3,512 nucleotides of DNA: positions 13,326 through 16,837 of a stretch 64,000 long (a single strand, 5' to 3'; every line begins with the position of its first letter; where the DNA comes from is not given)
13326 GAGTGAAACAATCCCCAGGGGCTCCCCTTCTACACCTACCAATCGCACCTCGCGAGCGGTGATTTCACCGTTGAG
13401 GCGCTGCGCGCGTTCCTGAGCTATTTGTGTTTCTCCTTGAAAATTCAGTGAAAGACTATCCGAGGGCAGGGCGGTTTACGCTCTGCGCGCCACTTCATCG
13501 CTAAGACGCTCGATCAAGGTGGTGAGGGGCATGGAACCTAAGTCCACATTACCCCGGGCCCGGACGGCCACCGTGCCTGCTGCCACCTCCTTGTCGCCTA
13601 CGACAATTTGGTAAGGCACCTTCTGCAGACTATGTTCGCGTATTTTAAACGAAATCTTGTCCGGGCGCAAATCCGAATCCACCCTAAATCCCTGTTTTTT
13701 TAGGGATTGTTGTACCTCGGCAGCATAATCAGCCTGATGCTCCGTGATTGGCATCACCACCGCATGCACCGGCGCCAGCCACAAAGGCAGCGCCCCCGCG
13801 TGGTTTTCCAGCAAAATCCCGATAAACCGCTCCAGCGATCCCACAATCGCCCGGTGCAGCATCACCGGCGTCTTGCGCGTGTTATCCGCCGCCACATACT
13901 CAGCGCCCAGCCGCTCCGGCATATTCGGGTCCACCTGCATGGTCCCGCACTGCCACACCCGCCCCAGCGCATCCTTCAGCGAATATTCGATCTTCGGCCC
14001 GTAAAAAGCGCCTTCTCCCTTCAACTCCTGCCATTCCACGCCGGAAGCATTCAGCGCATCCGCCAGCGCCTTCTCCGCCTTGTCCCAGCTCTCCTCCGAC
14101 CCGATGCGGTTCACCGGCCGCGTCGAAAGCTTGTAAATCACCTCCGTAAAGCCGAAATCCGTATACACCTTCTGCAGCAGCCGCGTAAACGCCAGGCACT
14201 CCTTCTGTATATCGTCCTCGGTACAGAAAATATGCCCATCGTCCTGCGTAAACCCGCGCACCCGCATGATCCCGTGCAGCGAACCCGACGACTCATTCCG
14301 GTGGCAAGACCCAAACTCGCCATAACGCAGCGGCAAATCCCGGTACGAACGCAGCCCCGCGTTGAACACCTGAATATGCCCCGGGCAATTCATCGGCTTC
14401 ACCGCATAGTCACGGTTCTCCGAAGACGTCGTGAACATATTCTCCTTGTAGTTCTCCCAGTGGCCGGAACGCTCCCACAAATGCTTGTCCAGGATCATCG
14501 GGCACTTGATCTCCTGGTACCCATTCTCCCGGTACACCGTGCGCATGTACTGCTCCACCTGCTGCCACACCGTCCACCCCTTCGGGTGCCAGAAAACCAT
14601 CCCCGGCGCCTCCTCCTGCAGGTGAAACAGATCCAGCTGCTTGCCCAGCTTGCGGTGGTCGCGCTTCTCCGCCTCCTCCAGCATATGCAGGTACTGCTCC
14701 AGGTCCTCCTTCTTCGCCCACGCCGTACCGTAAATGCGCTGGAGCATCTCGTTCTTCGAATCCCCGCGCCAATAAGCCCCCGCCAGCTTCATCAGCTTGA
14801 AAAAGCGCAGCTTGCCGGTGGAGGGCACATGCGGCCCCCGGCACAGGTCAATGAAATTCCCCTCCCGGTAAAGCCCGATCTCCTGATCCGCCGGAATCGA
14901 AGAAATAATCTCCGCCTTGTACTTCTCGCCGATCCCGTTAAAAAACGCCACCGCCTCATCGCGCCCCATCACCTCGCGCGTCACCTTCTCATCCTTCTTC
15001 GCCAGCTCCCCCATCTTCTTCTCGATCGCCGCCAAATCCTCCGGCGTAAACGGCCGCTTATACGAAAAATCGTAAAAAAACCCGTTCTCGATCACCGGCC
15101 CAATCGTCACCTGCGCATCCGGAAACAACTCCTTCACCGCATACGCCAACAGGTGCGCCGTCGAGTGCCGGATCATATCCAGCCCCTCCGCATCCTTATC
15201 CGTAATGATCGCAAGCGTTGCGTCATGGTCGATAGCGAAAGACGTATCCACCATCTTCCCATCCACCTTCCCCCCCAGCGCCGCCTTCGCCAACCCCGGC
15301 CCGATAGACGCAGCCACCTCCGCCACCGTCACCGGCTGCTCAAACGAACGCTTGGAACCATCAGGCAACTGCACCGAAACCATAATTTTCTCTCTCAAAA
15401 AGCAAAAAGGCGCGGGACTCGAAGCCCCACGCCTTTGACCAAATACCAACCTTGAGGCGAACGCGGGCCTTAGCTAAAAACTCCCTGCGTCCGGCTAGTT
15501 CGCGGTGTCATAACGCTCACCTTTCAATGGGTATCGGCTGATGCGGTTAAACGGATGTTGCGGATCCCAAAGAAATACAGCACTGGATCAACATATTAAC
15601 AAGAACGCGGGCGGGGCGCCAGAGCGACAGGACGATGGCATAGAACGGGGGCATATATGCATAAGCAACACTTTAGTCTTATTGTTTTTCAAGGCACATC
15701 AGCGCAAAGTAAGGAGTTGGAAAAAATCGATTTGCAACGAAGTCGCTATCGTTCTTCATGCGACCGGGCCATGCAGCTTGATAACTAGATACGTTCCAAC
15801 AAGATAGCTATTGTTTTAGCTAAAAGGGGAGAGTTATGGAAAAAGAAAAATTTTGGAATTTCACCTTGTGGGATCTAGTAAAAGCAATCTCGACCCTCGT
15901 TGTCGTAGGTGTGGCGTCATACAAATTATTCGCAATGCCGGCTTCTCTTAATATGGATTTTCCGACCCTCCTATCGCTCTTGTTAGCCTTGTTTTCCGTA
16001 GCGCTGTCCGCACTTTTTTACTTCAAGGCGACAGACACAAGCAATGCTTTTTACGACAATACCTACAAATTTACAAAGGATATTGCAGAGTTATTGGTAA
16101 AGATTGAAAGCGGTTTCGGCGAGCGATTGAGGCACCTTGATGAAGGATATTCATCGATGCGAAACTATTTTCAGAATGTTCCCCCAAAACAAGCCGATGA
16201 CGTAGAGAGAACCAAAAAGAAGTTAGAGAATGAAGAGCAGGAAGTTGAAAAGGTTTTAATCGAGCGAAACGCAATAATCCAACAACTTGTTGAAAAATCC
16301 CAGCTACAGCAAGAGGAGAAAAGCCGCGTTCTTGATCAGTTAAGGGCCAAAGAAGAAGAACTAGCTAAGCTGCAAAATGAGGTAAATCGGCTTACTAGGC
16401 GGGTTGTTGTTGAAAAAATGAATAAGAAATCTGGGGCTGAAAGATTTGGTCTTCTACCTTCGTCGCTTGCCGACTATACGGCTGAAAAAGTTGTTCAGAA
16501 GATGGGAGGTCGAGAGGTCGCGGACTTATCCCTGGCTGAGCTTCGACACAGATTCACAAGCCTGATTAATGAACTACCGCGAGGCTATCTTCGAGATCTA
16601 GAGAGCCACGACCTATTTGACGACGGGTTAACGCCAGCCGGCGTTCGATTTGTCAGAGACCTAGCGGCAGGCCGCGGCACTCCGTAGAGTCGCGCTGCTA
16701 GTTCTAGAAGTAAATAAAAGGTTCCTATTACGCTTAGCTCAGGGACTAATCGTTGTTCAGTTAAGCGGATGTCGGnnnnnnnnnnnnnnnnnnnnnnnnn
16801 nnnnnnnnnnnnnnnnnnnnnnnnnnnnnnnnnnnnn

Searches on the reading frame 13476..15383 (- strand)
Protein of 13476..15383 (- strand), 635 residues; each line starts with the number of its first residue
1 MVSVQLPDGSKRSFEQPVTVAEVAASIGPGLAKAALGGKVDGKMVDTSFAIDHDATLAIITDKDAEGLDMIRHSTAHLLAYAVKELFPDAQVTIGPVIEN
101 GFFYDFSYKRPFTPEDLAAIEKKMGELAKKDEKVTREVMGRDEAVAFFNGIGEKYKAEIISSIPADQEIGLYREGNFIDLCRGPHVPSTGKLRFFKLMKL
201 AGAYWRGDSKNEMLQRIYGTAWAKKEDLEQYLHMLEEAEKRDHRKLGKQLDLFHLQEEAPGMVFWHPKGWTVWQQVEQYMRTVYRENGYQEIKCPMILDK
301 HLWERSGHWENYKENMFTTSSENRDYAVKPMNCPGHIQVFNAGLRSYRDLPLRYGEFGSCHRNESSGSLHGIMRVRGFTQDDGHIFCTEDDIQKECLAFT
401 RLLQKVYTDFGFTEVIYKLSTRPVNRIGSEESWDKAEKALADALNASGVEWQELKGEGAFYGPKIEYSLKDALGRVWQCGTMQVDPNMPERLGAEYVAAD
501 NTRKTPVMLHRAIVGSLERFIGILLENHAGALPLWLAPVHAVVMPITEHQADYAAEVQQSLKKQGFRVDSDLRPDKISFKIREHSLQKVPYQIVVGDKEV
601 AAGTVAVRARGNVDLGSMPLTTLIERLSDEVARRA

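Call 68: search_protein_families(library=ncbifam, proteins=[window:13476-15383:-], max_evalue=0.00001)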
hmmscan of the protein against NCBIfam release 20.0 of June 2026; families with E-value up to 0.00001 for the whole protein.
window:13476-15383:- (635 aa): 15 families
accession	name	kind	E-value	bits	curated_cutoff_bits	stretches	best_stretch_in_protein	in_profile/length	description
TIGR00418.1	thrS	equivalog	1.9e-218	727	383.65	1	72-630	1-564/565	threonine--tRNA ligase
NF003068.0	PRK03991.1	equivalog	1.3e-59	202.1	484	1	237-632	193-593/613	threonine--tRNA ligase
NF006625.0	PRK09194.1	equivalog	4.1e-27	95.3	558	2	256-411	33-189/559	proline--tRNA ligase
NF008979.1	PRK12325.1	exception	1.4e-25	90.1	550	2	256-424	33-202/437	proline--tRNA ligase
TIGR00408.1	proS_fam_I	equivalog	5.2e-23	81.7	437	2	258-409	26-183/475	proline--tRNA ligase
TIGR00409.1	proS_fam_II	equivalog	7.9e-22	77.8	306.7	1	257-412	34-190/568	proline--tRNA ligase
TIGR00442.1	hisS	equivalog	7.8e-19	67.9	286.75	2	261-445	5-182/406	histidine--tRNA ligase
NF003211.1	PRK04173.1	equivalog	1.2e-16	60.6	312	0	532-614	358-441/454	glycine--tRNA ligase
NF011500.0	PRK14938.1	equivalog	4.9e-15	55.4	362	1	527-633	263-371/387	Ser-tRNA(Thr) hydrolase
TIGR00389.1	glyS_dimeric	equivalog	1.7e-12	46.7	243.3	0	261-326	28-94/565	glycine--tRNA ligase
TIGR00414.1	serS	equivalog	1.7e-08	33.9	301.65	1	235-410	134-314/418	serine--tRNA ligase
TIGR00344.1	alaS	equivalog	1.8e-08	33.1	457.05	1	61-202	545-680/847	alanine--tRNA ligase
NF002436.0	PRK01584.1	equivalog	6.3e-07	28.3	529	1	72-199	456-577/595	alanine--tRNA ligase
TIGR02367.1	PylS_Cterm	equivalog_domain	7.1e-07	28.8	178.15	1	275-370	30-123/242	pyrrolysine--tRNA(Pyl) ligase large subunit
NF040865.1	a_tRNA_ed_AlaXM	equivalog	6.5e-06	26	300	0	69-199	94-218/234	alanyl-tRNA editing protein AlaXM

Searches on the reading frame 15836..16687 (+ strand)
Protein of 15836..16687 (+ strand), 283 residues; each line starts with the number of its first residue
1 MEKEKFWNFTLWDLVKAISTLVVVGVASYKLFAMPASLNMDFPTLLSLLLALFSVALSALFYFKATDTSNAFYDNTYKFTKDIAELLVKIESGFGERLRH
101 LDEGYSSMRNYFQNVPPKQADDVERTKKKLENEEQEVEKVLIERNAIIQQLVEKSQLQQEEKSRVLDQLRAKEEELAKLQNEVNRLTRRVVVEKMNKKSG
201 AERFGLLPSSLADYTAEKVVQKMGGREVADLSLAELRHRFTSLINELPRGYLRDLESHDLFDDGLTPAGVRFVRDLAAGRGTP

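Call 4: search_protein_families(library=padloc, proteins=[window:15836-16687:+], max_evalue=0.01)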
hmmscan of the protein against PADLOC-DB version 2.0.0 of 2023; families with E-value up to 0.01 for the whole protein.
window:15836-16687:+ (283 aa): 2 families
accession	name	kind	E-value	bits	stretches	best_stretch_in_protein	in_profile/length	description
PDLC02668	DndD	-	0.0015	15.6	1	111-200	392-477/659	DndD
PDLC00006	DruC1|DruC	-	0.0054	13.2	1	77-192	185-318/626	Unknown function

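Call 5: search_protein_families(library=pfam, proteins=[window:15836-16687:+], max_evalue=0.1)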
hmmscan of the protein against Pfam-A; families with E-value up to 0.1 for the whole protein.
window:15836-16687:+ (283 aa): 7 families
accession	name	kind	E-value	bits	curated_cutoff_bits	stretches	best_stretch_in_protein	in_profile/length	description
PF20492.3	ERM_helical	-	0.0032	18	40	1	118-187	34-103/120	Ezrin/radixin/moesin, alpha-helical domain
PF06785.16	UPF0242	-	0.008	16.7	33.5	1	106-186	83-162/194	Uncharacterised protein family (UPF0242) N-terminus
PF06698.16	DUF1192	-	0.016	15.7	25.5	0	174-204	27-56/58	Protein of unknown function (DUF1192)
PF03938.19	OmpH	-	0.024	15.3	32.4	1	119-199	13-89/141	Outer membrane protein (OmpH-like)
PF19745.5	FUT8_N_cat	-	0.061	12.5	27.6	1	118-195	108-181/499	Alpha-(1,6)-fucosyltransferase N- and catalytic domains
PF17675.6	APG6_N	-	0.07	14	45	0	120-188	40-102/132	Apg6 coiled-coil region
PF02601.20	Exonuc_VII_L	-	0.089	12.7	35.9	0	84-191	135-245/315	Exonuclease VII, large subunit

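Call 6: search_protein_families(library=ncbifam, proteins=[window:15836-16687:+], max_evalue=0.1)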
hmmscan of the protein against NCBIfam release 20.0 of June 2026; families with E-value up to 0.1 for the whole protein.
window:15836-16687:+ (283 aa): 7 families
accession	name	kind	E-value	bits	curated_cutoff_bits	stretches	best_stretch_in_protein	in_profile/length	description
TIGR04527.1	mycoplas_twoTM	subfamily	0.0011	18.8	125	1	61-187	30-137/248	MG_279/MG_280 family protein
TIGR02168.1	SMC_prok_B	equivalog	0.0049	14.6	567.35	1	96-199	728-830/1181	chromosome segregation protein SMC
TIGR02169.1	SMC_prok_A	equivalog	0.0081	13.9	729.4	1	96-198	696-797/1165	chromosome segregation protein SMC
NF002703.0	PRK02507.1-1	subfamily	0.011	15.1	526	1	110-223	82-201/447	proton extrusion protein PcxA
NF033930.1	pneumo_PspA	exception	0.017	13.8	850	1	87-197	124-234/659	pneumococcal surface protein A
NF005273.1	PRK06778.1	equivalog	0.054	12.9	383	1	103-197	68-161/297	putative lateral flagellar export/assembly protein LafU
NF045780.1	TrlF_fam_ATP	equivalog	0.055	12.1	350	1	119-185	423-701/944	TrlF family AAA-like ATPase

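Call 32: find_encoding_contigs(protein=window:15836-16687:+, flank=6000, max_places=6)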
Protein window:15836-16687:+ (283 aa): 1 contig read that carries it; 1 place shown.
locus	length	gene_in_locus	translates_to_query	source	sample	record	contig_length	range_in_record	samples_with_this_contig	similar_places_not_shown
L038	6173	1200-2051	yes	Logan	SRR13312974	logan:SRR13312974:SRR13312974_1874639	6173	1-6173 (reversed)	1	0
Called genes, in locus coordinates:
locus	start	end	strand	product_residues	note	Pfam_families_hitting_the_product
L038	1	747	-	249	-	?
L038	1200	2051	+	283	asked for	PF28231:STB2_C (weak)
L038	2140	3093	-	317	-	PF00078:RVT_1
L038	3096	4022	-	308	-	PF28093:STM3845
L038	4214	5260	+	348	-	PF02668:TauD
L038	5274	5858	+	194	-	-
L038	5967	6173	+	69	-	?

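Call 54: find_homologous_proteins(query=window:15836-16687:+)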
Query window:15836-16687:+ (283 aa): 1096 proteins with E <= 0.001 among 7214 candidates; the best 120 are listed.
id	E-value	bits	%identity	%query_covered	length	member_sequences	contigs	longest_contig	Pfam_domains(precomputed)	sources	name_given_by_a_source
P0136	2.7e-178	609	100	100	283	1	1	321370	PF28231.1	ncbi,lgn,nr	ncbi:MAG: hypothetical protein JWN73_3298 [Betaproteobacteria bacterium]|nr:hypothetical protein [Be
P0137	5.2e-116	405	68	96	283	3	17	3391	-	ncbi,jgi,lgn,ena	-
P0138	9.3e-111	388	69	98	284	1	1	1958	-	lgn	-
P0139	2.8e-110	386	67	95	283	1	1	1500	-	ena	-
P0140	3.3e-110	386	67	95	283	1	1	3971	-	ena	-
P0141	2.6e-109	383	64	98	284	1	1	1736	-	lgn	-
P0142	1.3e-107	377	65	95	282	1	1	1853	-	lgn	-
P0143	1.5e-107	377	65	94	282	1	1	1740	-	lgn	-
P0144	1.6e-107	377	66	98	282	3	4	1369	PF28231.1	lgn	-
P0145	2.5e-107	377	63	98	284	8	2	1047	-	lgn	-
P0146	2.8e-105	370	64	99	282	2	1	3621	-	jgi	-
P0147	1.6e-103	364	62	98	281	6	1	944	-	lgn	-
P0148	7.1e-102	359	61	98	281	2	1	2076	-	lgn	-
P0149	7.4e-102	359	62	96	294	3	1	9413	PF28231.1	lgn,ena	-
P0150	1.3e-101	358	63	94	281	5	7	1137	-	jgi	jgi:hypothetical protein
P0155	2.7e-99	350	62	95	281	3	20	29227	-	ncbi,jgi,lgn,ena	-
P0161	1.3e-97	345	60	94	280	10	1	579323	-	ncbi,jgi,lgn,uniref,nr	ncbi:hypothetical protein FNL37_2535 [Methylovorus glucosotrophus]|uniref:hypothetical protein n=1 T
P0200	6.0e-88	313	57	94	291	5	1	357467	-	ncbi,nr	ncbi:hypothetical protein G7A68_01955 [Shewanella baltica]|nr:hypothetical protein [Shewanella balti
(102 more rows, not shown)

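Call 55: find_encoding_contigs(protein=P0161, flank=6000, max_places=3)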
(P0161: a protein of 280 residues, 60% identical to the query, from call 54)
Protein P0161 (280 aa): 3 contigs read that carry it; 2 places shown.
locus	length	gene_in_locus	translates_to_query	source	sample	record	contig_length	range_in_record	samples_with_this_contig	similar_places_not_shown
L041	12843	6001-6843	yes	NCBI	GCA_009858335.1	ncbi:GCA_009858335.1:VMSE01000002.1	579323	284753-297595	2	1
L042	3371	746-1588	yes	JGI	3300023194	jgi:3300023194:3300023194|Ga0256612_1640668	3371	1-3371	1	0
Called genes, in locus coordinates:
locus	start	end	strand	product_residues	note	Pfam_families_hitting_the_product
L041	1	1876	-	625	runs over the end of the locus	PF00664:ABC_membrane, PF00005:ABC_tran, PF02463:SMC_N (weak)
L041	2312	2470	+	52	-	PF11752:DUF3309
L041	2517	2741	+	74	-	PF13441:Gly-zipper_YMGG, PF05433:Rick_17kDa_Anti (weak)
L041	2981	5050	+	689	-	PF02554:CstA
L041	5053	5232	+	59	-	PF04328:Sel_put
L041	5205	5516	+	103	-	PF10985:DUF2805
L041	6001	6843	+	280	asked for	-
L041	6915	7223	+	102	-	-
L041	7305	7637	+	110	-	-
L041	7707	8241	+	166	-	-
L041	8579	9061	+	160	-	-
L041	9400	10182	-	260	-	PF01790:LGT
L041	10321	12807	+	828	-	PF13426:PAS_9 (faint), PF00989:PAS (faint), PF08448:PAS_4, PF00990:GGDEF, PF00563:EAL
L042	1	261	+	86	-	?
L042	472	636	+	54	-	-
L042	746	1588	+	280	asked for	-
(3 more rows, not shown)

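Call 56: find_encoding_contigs(protein=P0200, flank=6000, max_places=3)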
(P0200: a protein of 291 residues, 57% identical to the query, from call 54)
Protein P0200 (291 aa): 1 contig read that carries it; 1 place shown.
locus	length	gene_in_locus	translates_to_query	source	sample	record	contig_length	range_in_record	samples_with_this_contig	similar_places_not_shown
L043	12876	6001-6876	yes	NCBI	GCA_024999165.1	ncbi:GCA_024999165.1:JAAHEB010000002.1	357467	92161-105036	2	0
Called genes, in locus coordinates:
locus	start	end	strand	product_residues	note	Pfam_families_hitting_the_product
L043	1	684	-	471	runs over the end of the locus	PF13679:Methyltransf_32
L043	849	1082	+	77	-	PF06945:DUF1289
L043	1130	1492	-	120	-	PF01844:HNH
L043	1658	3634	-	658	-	PF02028:BCCT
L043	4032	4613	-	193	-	PF04367:DUF502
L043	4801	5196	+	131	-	PF00903:Glyoxalase, PF12681:Glyoxalase_2 (weak)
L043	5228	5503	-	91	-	-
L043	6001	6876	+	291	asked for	-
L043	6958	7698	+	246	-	-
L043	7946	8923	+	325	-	-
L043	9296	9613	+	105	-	-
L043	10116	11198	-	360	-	PF11335:DUF3137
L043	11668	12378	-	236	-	PF01895:PhoU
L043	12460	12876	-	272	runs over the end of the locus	PF00005:ABC_tran, PF02463:SMC_N (faint), PF13304:AAA_21 (weak)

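Call 57: find_encoding_contigs(protein=P0155, flank=6000, max_places=3)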
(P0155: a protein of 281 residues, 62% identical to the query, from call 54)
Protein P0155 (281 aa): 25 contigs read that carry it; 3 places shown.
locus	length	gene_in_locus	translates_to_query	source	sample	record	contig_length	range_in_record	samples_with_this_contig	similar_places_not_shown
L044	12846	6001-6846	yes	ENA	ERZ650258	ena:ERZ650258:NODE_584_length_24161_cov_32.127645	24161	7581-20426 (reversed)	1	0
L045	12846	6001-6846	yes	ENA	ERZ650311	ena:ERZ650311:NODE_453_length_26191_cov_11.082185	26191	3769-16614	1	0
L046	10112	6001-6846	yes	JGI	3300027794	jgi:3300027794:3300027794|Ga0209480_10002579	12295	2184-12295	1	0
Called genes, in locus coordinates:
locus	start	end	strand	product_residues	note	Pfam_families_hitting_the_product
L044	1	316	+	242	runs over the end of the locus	-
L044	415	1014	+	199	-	PF13419:HAD_2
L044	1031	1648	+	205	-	-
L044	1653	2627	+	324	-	PF02481:DNA_processg_A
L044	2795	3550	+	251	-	PF04238:DUF420 (faint)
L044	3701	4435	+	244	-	-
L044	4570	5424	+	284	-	PF12146:Hydrolase_4, PF00561:Abhydrolase_1 (weak), PF12697:Abhydrolase_6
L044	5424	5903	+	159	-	-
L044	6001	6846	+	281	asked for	-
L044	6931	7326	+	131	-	PF00903:Glyoxalase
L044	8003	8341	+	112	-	-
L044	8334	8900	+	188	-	-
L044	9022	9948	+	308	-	-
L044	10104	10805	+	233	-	-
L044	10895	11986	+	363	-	PF12358:DUF3644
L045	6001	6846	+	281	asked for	-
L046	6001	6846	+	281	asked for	-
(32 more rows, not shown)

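Call 69: search_protein_families(library=phrogs, proteins=[window:15836-16687:+], max_evalue=0.001)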
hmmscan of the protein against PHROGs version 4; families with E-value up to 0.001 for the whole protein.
window:15836-16687:+ (283 aa): 0 families
